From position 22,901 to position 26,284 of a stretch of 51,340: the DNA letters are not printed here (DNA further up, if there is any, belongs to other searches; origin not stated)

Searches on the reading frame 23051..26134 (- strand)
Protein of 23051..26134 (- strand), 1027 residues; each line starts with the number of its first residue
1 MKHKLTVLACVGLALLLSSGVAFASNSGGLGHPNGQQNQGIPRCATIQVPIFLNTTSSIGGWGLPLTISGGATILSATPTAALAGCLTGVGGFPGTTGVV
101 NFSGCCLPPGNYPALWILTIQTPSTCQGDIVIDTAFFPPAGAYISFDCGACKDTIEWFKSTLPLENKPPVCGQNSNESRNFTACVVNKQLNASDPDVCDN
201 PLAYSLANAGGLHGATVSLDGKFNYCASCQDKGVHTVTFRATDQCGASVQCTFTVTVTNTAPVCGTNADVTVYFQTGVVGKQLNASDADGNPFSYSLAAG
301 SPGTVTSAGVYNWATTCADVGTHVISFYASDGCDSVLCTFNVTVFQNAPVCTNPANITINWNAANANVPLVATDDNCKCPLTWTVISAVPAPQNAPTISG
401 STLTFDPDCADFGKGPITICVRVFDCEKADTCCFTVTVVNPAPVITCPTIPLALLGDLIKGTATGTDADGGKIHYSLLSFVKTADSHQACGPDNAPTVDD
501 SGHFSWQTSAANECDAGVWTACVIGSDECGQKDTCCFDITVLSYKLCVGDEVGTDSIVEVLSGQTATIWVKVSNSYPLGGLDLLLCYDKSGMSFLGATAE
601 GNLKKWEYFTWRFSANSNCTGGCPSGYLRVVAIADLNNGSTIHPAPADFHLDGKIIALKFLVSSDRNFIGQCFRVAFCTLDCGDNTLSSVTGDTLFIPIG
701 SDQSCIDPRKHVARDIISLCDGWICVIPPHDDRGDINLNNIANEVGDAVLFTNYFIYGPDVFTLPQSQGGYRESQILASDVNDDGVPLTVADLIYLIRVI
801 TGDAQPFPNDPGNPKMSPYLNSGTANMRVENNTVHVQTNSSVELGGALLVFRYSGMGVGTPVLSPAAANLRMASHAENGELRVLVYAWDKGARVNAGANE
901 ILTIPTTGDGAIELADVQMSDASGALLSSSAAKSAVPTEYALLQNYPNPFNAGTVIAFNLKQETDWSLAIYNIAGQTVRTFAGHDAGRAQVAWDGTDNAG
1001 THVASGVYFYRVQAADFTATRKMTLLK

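Call 39: search_protein_families(library=pfam, proteins=[window:23051-26134:-], max_evalue=0.001)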
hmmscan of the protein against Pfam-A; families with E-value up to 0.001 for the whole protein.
window:23051-26134:- (1027 aa): 6 families
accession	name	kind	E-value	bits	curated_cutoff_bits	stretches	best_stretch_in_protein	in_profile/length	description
PF13860.13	FlgD_ig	-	2.5e-11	43.8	27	1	957-1015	13-76/79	FlgD Ig-like domain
PF17963.7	Big_9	-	7.9e-10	39.9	23.6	1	166-256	1-89/89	Bacterial Ig domain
PF17803.7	Cadherin_4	-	1.2e-08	35.7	25.1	1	251-307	3-63/71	Bacterial cadherin-like domain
PF18962.6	Por_Secre_tail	-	7.1e-06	26.7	27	1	946-1023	2-73/75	Secretion system C-terminal sorting domain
PF13585.12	CHU_C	-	2.1e-05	25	27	1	960-1014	23-72/86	CHU_C Type IX secretion signal domain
PF19077.6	Big_13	-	0.00087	20.2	27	0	211-257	51-100/102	Bacterial Ig-like domain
